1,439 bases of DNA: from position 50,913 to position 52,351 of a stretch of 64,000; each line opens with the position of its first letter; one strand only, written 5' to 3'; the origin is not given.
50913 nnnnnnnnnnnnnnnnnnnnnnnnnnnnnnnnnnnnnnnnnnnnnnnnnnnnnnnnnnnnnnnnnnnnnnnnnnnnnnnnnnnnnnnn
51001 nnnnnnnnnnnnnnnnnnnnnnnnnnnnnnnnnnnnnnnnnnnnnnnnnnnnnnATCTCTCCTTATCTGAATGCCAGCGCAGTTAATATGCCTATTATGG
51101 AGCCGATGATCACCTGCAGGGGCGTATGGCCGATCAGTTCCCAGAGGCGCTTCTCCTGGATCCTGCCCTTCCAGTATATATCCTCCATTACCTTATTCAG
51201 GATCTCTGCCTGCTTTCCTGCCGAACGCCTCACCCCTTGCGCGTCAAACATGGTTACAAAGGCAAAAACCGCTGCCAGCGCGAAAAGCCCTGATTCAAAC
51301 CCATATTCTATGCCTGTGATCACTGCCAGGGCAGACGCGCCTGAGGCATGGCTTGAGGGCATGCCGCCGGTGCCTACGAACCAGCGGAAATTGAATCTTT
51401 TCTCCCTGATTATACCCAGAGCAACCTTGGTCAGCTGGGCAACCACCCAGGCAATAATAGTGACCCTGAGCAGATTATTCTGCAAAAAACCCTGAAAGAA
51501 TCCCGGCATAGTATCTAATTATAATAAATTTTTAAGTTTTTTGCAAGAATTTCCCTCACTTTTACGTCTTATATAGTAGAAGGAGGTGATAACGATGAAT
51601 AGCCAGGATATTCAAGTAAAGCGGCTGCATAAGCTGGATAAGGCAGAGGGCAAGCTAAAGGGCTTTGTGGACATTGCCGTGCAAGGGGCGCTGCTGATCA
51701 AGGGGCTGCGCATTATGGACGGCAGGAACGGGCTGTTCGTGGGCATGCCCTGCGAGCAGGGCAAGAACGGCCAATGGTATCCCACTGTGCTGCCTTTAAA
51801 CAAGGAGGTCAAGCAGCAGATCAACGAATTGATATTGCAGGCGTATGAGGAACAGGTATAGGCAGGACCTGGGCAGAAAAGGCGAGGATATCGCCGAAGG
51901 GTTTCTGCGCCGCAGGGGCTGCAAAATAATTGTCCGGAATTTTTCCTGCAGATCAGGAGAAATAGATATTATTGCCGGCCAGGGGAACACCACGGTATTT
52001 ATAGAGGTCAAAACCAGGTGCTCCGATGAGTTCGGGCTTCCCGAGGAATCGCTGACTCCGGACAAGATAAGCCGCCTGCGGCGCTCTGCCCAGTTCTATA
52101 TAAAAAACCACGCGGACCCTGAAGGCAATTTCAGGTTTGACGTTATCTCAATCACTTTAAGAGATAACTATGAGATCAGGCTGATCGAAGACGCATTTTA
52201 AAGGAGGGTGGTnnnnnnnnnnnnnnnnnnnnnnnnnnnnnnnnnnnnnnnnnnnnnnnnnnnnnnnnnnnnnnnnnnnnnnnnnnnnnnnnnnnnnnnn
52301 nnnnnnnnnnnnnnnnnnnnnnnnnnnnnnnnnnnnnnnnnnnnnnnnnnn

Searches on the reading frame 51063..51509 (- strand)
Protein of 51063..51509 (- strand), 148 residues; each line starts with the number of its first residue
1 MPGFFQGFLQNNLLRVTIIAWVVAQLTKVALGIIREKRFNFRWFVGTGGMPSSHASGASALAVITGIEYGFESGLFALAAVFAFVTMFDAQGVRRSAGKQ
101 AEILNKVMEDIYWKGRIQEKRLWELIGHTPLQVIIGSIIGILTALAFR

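Call 11: search_protein_families(library=pfam, proteins=[window:51063-51509:-])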
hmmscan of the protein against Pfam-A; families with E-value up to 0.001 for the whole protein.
window:51063-51509:- (148 aa): 1 family
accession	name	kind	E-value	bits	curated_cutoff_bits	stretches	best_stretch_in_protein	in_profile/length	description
PF02681.20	DUF212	-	1.3e-45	155.1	26.5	1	9-142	1-125/126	Divergent PAP2 family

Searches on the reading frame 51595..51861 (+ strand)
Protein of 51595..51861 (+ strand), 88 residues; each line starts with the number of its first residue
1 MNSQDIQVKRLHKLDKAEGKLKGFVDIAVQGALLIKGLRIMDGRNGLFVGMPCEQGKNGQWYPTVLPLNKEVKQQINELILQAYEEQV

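Call 11: search_protein_families(library=pfam, proteins=[window:51595-51861:+])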
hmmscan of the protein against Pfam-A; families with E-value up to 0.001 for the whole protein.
window:51595-51861:+ (88 aa): 1 family
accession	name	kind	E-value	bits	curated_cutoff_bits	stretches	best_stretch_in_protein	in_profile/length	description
PF04026.17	SpoVG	-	1.4e-19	70.4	29.6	1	1-86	1-82/82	SpoVG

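Call 12: find_encoding_contigs(protein=window:51595-51861:+, flank=10000, max_places=10)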
Protein window:51595-51861:+ (88 aa): 1 contig read that carries it; 1 place shown.
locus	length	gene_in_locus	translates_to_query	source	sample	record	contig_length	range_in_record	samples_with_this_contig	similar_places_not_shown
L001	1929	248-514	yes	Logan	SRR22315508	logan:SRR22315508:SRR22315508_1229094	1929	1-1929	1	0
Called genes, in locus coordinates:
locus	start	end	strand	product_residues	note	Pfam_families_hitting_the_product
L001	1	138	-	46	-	?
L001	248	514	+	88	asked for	PF04026:SpoVG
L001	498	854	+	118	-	PF02021:UPF0102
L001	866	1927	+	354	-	?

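Call 67: search_protein_families(library=ncbifam, proteins=[window:51595-51861:+], max_evalue=0.001)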
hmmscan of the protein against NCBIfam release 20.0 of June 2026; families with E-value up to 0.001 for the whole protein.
window:51595-51861:+ (88 aa): 1 family
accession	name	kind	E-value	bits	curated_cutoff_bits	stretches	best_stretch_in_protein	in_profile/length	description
NF009749.0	PRK13259.1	equivalog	2.3e-17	62.8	108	1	4-87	4-83/96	septation regulator SpoVG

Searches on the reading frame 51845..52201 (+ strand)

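Call 11: search_protein_families(library=pfam, proteins=[window:51845-52201:+])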
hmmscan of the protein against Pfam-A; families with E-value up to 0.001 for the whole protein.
window:51845-52201:+ (118 aa): 3 families
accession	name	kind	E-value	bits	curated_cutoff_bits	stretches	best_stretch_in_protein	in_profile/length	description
PF02021.23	UPF0102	-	9.6e-28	96.8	23.6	1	13-103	1-80/80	Uncharacterised protein family UPF0102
PF01870.24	Hjc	-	0.00016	22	21.1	1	20-69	9-60/93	Archaeal holliday junction resolvase (hjc)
PF08378.17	NERD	-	0.00025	22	22.1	1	10-64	2-63/111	Nuclease-related domain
